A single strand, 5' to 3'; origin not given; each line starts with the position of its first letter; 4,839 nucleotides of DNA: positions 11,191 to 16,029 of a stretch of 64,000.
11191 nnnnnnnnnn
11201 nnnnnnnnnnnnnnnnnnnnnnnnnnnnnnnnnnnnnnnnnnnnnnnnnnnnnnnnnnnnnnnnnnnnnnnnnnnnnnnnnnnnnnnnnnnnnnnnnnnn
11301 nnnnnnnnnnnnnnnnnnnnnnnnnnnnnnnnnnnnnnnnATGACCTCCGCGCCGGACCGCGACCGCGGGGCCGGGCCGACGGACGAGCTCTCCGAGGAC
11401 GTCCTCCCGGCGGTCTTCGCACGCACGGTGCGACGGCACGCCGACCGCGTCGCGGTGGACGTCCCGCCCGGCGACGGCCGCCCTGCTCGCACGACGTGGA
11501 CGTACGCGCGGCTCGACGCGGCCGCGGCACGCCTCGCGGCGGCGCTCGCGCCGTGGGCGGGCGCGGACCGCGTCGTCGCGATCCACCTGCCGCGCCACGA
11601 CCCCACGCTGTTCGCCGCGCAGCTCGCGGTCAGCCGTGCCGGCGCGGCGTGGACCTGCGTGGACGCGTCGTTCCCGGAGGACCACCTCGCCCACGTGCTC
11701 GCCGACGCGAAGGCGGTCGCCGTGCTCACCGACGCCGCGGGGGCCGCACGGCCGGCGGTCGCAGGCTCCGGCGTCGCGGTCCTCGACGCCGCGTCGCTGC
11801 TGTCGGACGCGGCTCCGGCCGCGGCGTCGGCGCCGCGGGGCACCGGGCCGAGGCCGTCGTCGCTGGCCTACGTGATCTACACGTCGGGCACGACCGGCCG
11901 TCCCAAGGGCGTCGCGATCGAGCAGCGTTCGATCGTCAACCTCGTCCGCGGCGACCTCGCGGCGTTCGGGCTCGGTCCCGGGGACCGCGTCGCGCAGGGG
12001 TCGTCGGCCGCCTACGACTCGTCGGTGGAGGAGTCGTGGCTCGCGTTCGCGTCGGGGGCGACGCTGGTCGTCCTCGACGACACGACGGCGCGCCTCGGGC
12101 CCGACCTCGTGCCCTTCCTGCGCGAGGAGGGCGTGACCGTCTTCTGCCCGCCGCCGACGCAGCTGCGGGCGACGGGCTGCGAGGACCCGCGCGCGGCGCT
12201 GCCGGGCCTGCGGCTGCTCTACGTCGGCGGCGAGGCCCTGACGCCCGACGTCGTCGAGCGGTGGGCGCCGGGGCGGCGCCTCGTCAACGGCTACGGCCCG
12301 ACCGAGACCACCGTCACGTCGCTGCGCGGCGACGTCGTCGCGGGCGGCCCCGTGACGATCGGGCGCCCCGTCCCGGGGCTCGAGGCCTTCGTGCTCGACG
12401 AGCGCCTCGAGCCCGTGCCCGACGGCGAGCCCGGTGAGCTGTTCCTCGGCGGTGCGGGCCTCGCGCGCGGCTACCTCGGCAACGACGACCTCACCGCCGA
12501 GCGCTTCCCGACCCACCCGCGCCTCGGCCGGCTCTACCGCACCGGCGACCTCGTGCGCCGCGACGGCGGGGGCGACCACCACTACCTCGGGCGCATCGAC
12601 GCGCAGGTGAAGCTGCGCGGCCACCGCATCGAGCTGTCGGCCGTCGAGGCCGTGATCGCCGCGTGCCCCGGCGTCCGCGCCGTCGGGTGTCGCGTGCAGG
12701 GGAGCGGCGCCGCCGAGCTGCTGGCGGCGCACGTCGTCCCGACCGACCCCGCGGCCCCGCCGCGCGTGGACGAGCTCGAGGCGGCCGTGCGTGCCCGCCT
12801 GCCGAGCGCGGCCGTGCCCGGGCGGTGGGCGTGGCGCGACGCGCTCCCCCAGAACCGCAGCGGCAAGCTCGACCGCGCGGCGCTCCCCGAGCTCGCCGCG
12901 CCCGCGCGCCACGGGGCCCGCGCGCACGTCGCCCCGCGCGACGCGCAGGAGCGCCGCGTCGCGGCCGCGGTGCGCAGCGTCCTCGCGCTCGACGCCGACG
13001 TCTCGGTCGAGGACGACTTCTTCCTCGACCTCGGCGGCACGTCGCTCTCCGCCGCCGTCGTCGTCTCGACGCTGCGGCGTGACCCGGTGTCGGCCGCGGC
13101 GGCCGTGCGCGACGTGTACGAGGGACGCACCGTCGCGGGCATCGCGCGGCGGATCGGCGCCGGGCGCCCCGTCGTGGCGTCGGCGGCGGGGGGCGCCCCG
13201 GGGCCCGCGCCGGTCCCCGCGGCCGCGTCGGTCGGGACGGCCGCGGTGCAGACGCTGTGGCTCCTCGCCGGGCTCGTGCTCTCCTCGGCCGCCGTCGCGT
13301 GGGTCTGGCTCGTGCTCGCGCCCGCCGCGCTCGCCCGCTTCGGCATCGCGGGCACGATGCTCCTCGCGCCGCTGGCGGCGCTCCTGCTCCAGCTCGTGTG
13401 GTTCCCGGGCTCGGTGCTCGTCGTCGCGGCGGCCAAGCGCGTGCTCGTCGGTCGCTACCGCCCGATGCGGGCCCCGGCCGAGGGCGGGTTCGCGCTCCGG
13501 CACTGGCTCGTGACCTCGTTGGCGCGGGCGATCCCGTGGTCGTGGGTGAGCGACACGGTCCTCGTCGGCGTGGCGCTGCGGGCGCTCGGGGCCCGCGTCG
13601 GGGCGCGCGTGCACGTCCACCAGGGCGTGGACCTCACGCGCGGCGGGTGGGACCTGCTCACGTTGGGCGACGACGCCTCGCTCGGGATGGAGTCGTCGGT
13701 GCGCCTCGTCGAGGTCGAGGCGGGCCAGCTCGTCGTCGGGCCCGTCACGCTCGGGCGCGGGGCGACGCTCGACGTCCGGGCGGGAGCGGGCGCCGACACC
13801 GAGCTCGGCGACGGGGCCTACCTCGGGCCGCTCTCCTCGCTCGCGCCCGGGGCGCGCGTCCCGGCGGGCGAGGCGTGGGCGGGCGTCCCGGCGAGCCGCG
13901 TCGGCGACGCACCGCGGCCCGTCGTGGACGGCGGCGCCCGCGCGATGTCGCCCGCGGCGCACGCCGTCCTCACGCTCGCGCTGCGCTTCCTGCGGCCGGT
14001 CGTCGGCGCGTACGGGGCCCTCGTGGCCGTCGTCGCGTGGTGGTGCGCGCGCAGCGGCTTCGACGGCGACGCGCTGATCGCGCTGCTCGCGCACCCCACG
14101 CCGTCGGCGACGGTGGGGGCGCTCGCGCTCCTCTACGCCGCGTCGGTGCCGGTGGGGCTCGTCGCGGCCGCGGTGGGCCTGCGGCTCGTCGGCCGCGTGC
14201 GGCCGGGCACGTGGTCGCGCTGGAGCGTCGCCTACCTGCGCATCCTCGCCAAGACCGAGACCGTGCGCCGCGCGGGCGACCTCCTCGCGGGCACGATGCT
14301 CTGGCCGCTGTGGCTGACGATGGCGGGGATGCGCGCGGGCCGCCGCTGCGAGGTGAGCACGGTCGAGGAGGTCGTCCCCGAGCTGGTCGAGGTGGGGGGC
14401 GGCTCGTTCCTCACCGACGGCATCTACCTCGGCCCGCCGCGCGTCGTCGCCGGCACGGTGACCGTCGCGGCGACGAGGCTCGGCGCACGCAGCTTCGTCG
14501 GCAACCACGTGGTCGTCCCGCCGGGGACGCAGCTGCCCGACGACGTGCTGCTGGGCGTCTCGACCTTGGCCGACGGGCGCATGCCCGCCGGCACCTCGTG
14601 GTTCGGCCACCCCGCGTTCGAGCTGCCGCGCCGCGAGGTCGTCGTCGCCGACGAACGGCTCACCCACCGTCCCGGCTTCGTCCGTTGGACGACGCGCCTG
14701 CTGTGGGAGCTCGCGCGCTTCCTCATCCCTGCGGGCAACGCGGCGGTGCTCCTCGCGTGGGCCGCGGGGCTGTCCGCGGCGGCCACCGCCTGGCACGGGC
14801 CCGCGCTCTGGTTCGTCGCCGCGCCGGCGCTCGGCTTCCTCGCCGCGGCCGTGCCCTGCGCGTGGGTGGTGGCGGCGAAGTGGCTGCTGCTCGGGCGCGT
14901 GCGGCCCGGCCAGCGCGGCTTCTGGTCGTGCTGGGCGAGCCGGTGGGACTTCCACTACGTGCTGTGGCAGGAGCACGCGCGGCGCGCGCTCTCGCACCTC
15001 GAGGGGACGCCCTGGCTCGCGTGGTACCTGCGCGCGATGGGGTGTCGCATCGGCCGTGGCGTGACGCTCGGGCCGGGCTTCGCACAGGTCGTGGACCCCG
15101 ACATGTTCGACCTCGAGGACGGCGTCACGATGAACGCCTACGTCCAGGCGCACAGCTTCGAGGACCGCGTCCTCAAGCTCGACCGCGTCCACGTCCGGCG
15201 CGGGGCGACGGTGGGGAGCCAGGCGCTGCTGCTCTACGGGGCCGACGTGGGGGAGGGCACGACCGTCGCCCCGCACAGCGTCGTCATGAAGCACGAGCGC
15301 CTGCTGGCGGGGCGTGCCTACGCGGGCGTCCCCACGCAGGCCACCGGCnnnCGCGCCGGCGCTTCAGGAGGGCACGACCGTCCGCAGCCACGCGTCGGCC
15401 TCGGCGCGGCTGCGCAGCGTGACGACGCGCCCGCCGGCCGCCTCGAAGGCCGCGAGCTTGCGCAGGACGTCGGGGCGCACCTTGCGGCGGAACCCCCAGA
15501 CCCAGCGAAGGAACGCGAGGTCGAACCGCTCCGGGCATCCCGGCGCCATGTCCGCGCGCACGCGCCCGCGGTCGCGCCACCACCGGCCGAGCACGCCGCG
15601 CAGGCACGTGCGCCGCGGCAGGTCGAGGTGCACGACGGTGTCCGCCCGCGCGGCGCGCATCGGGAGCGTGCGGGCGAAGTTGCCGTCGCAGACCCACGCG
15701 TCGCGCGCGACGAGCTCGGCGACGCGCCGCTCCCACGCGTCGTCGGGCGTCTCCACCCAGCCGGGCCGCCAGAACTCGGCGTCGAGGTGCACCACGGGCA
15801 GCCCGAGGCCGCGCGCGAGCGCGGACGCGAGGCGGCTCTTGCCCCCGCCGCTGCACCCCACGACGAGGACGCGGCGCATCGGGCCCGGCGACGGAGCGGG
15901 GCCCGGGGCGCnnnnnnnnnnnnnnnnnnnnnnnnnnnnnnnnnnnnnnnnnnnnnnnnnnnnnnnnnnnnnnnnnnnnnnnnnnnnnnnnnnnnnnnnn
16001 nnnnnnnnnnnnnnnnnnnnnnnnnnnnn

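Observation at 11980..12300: Adenylation-domain specificity residues hint at a basic amino acid substrate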

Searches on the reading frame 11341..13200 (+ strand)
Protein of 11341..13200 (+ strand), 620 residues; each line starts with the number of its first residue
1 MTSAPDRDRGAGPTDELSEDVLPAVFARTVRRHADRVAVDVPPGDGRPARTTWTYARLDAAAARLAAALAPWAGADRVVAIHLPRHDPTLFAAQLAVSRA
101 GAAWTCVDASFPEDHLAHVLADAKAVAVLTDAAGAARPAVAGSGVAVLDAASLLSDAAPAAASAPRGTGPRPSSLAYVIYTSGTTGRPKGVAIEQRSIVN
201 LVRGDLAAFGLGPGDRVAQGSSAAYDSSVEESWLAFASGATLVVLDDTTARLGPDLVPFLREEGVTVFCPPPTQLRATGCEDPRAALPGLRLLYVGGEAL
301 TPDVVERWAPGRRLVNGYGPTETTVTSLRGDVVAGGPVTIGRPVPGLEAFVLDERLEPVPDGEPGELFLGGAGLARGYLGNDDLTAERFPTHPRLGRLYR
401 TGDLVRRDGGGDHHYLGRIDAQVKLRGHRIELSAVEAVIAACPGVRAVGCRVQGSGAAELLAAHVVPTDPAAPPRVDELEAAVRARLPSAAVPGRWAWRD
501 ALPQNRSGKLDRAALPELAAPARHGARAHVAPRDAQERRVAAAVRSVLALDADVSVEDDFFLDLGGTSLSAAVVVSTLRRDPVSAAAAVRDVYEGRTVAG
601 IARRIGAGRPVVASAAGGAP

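Call 7: search_solved_structures(query=window:11341-13200:+, show_alignments=3)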
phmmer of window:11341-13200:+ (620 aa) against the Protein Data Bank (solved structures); distinct sequences matched with E-value up to 0.001: 203 (the best 60 are shown).
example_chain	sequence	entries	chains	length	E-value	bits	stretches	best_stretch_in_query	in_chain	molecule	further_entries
6mfz_A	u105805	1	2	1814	2.6e-127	429.3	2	52-580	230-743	Linear gramicidin synthase subunit A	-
9be3_A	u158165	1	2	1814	2.6e-127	429.3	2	52-580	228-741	Linear gramicidin synthase subunit A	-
9meh_A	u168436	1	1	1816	2.6e-127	429.3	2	52-580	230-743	Linear gramicidin synthase subunit A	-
9be4_A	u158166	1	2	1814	9.8e-127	427.4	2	52-579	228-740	Linear gramicidin synthase subunit A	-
6mfy_A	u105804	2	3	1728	4.6e-121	408.7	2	52-580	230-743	Linear gramicidin synthase subunit A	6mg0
8xjz_C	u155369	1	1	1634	2e-105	357.1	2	54-520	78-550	Peptide synthetase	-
5u89_A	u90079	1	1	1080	1.4e-79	271.7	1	53-605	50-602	Amino acid adenylation domain protein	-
9bfd_A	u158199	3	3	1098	2.1e-78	267.8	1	54-580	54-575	Tyrocidine synthase 1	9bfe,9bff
6n8e_A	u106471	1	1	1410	1.5e-77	265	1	49-578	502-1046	holo-ObiF1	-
6ea3_B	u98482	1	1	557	1.3e-72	248.7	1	16-517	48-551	adenylation domain of Fuscachelin synthetase component H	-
8www_A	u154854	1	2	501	1.8e-67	231.7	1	54-516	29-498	Carrier domain-containing protein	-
7wew_A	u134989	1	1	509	2.9e-67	231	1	74-516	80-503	Epsilon-poly-L-lysine synthase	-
9lcq_A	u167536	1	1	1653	3e-67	231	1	51-607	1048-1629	PvdL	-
9lcp_A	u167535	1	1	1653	3e-67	231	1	51-607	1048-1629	PvdL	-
9lco_A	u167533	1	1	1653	1e-66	229.2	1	51-607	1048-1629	PvdL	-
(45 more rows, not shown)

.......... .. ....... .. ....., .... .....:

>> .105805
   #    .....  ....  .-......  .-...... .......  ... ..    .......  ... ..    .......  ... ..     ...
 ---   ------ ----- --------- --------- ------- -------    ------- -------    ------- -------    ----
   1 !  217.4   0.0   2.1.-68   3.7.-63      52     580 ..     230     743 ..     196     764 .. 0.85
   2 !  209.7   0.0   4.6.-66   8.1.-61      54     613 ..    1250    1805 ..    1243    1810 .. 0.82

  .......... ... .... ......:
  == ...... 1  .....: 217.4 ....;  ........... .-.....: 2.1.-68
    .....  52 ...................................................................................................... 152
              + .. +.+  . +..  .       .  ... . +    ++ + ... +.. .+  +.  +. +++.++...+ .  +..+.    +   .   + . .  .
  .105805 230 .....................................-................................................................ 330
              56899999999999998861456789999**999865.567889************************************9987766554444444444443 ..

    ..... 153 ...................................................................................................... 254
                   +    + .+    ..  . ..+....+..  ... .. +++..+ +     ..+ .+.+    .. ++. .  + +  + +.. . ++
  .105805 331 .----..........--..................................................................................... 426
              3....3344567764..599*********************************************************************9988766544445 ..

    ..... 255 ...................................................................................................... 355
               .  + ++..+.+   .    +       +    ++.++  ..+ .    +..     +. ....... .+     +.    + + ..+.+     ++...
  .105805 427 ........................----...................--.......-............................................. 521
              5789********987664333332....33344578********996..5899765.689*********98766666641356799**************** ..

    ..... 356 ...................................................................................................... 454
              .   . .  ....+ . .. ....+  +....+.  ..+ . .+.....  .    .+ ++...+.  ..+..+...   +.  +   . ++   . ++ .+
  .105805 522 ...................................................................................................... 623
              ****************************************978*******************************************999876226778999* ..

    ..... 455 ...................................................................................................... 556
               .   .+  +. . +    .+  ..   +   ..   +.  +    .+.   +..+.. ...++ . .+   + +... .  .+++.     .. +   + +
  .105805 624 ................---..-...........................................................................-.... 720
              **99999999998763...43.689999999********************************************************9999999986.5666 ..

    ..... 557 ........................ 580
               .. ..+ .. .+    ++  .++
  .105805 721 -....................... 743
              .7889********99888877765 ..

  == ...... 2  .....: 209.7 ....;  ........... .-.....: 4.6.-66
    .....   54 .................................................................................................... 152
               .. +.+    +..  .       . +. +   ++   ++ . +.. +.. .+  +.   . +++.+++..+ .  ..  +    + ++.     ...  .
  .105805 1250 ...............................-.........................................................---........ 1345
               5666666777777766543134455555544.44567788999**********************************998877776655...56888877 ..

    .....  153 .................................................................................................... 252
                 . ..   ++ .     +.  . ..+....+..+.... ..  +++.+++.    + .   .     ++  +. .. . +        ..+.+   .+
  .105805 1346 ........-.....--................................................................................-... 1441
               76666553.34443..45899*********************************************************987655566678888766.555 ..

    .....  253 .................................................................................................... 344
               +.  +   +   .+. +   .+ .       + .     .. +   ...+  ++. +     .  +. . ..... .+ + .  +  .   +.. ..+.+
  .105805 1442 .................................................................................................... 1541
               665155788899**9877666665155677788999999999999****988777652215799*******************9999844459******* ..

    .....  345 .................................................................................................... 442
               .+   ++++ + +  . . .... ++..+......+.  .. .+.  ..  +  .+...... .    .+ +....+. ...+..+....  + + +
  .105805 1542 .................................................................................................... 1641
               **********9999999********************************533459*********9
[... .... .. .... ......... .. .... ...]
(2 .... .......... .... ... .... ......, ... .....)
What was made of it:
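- Closest known: Epsilon-poly-L-lysine synthetase Pls of Streptomyces albulus. Same: The A domains are related at E=2.9e-67 (call 7).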

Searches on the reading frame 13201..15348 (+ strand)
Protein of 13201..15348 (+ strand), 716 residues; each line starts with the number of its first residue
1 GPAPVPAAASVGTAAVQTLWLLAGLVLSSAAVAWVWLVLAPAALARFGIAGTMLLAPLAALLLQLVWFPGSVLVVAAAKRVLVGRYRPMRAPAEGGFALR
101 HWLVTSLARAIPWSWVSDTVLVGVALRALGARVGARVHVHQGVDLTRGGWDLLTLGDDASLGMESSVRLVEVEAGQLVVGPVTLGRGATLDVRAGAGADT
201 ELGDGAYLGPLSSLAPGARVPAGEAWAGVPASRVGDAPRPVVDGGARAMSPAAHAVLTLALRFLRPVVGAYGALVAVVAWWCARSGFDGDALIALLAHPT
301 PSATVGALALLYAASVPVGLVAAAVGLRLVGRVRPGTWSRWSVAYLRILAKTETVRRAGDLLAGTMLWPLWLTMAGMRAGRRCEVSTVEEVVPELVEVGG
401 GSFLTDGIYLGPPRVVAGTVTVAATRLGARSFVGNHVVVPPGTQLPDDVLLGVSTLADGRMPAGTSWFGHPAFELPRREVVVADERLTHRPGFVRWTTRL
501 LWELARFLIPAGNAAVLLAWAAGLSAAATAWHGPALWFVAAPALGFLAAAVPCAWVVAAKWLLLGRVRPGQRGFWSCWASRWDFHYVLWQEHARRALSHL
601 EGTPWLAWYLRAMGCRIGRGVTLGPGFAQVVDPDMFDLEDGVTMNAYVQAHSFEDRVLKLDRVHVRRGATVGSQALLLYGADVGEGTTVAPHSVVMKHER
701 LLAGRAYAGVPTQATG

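Call 75: predict_structure(alignment_id=A3)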
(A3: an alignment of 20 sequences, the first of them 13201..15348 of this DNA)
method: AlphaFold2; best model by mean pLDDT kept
length: 716 residues; sequences in the alignment: 20
mean_pLDDT: 86.8   pTM: 0.88
mean pLDDT of the five models: 86.8, 84.8, 84.2, 83.7, 81.3
residues with pLDDT >= 90: 352; 70-90: 307; 50-70: 43; < 50: 14
segments of 3 or more residues with pLDDT < 50: 1-6, 478-481
pLDDT, mean of each block of 10 residues (from residue 1): 46 89 93 89 88 88 93 97 95 89 93 92 96 95 88 97 92 89 97 93 97 94 95 92 73 92 83 82 85 74 75 84 91 92 92 91 86 95 88 96 89 92 94 90 92 87 85 66 62 80 84 85 88 89 93 92 85 55 84 87 86 90 70 84 83 62 93 88 95 87 93 84
secondary structure, 60 per line:
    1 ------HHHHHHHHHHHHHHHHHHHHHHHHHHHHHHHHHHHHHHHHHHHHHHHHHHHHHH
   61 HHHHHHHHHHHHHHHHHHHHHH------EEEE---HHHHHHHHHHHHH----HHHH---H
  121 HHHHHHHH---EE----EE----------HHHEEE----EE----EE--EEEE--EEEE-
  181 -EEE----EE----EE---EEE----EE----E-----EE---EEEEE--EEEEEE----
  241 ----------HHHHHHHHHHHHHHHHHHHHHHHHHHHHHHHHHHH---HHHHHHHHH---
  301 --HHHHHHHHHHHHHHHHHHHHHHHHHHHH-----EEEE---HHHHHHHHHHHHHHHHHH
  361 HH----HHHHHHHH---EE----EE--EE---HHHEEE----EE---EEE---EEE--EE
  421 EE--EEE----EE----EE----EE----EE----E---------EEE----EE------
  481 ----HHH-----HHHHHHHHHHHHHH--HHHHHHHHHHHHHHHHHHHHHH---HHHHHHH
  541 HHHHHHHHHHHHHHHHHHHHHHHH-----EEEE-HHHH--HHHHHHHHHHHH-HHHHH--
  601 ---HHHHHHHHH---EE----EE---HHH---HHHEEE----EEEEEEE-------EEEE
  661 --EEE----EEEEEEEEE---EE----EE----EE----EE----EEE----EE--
elements in order (helices of 4 or more, strands of 3 or more residues): H7-82 E89-92 H96-108 H113-116 H120-128 E153-155 E170-173 E176-179 E182-184 E200-202 E224-228 E231-236 H251-285 H289-297 H303-330 E336-339 H343-362 H367-374 E396-398 E408-410 E414-416 E419-422 E425-427 E466-468 H493-506 H509-530 H534-564 E570-573 H575-578 H581-592 H594-598 H604-612 E636-638 E643-649 E657-660 E663-665 E670-678 E706-708
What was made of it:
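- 13246..15333 (+): C-terminal membrane polymerisation-type domain. Six TM helices in three pairs, approx. aa 638-660 and 676-698, 880-900 and 925-947, 1125-1147 and 1157-1179. Three left-handed beta-helix segments lie between them. AlphaFold model has pLDDT 86.8 and pTM 0.88 (call 75).
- On Pls/PosA-type cationic homo-poly-amino-acid (CHPA) synthetase: The model (pLDDT 86.8) shows helical hairpin plus beta-helix, three times (call 75).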

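Call 77: fold_search(model_id=the predicted structure, library=pdb)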
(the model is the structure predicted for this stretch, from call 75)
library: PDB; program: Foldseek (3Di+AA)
matches with E <= 10: 556; with E <= 0.001: 121
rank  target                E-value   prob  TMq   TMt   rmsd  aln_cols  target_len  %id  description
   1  3ftt                  1.7e-05  1.00  0.16  0.53  10.9       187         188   14  Crystal Structure of the galactoside O-acetyltransferase from Staphylococcus aureus (released 2009-03-03)
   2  8b6f_AK               2.0e-05  1.00  0.10  0.28   9.6       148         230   18  Cryo-EM structure of NADH:ubiquinone oxidoreductase (complex-I) from respiratory supercomplex of Tetrahymena thermoph (released 2023-03-29)
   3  4hzc_A                2.2e-05  1.00  0.13  0.33  16.5       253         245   18  Crystal structure of Serine acetyltransferase from Brucella abortus strain S19 (released 2014-02-19)
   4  3srt_A                2.5e-05  1.00  0.18  0.57   5.0       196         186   12  The crystal structure of a maltose O-acetyltransferase from Clostridium difficile 630 (released 2011-08-03)
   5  8i09_A                4.0e-05  1.00  0.12  0.31  15.9       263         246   17  Crystal structure of serine acetyltransferase from Salmonella typhimurium complexed with butyl gallate (released 2023-11-22)
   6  7ra4_A                4.2e-05  1.00  0.11  0.30  16.1       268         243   18  Crystal structure of Neisseria gonorrhoeae serine acetyltransferase (CysE) in complex with serine (released 2021-08-04)
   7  4egg_C                4.7e-05  1.00  0.10  0.31  13.2       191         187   12  Computationally Designed Self-assembling tetrahedron protein, T310 (released 2012-05-30)
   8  8i04_A                4.9e-05  1.00  0.12  0.29  15.8       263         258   19  Crystal structure of serine acetyltransferase from Salmonella typhimurium complexed with serine (released 2023-11-22)
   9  3nz2_B                5.2e-05  1.00  0.16  0.55   6.6       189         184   10  Crystal Structure of Hexapeptide-Repeat containing-Acetyltransferase VCA0836 Complexed with Acetyl Co Enzyme A from Vi (released 2010-08-04)
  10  9qev_B                5.5e-05  1.00  0.09  0.32   7.3       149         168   13  A native carbonic anhydrase from Caloramator australiacus (released 2025-12-10)
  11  9qev_A                5.5e-05  1.00  0.09  0.31   7.7       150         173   12  A native carbonic anhydrase from Caloramator australiacus (released 2025-12-10)
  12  7e3y_A                5.7e-05  1.00  0.13  0.34  12.6       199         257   18  Crystal structure of serine acetyltransferase from Salmonella typhimurium complexed with cysteine (released 2022-02-16)
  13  8i09_F                6.0e-05  1.00  0.12  0.29  15.9       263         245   17  Crystal structure of serine acetyltransferase from Salmonella typhimurium complexed with butyl gallate (released 2023-11-22)
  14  6ive_A                6.7e-05  0.99  0.07  0.22  10.3       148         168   22  Molecular structure of a thermostable and a Zinc ion binding gamma-class carbonic anhydrase (released 2019-04-03)
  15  3gvd_F                7.5e-05  1.00  0.14  0.35  12.7       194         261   21  Crystal Structure of Serine Acetyltransferase CysE from Yersinia pestis (released 2009-05-12)
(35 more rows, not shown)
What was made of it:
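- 13246..15333 (+): Foldseek hits are to hexapeptide acyltransferases (call 77).
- The C-terminal model matches O- and N-acyltransferases that transfer acyl groups from a pantetheine thioester to diverse acceptors (call 77).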

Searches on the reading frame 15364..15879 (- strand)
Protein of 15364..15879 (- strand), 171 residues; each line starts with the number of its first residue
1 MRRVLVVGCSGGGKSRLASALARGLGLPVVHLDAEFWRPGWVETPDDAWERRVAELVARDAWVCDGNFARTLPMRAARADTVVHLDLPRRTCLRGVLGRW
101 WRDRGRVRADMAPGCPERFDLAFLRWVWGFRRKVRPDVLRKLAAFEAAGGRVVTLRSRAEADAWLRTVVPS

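Call 29: search_protein_families(library=pfam, proteins=[window:15364-15879:-], max_evalue=1)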
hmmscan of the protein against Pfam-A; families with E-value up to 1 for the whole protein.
window:15364-15879:- (171 aa): 9 families
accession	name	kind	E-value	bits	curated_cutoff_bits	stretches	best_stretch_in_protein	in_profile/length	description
PF13238.12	AAA_18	-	0.001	20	29.4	1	4-51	1-48/128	AAA domain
PF13521.12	AAA_28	-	0.0019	18.8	27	1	3-31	1-29/164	AAA domain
PF13671.12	AAA_33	-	0.0027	18.5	27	1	4-52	2-50/143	AAA domain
PF06414.18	Zeta_toxin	-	0.018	14.9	22.3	1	4-62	19-81/199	Zeta toxin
PF01745.22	IPT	-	0.021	14.7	20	1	4-33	4-33/233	Isopentenyl transferase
PF00004.35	AAA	-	0.048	14.6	21.2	1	4-37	1-34/131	ATPase family associated with various cellular activities (AAA)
PF13401.12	AAA_22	-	0.055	14.2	27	1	4-33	8-40/130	AAA domain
PF13207.12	AAA_17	-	0.14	12.9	27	0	7-30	1-24/136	AAA domain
PF02283.22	CobU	-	0.17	11.9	27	1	4-55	1-45/168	Cobinamide kinase / cobinamide phosphate guanyltransferase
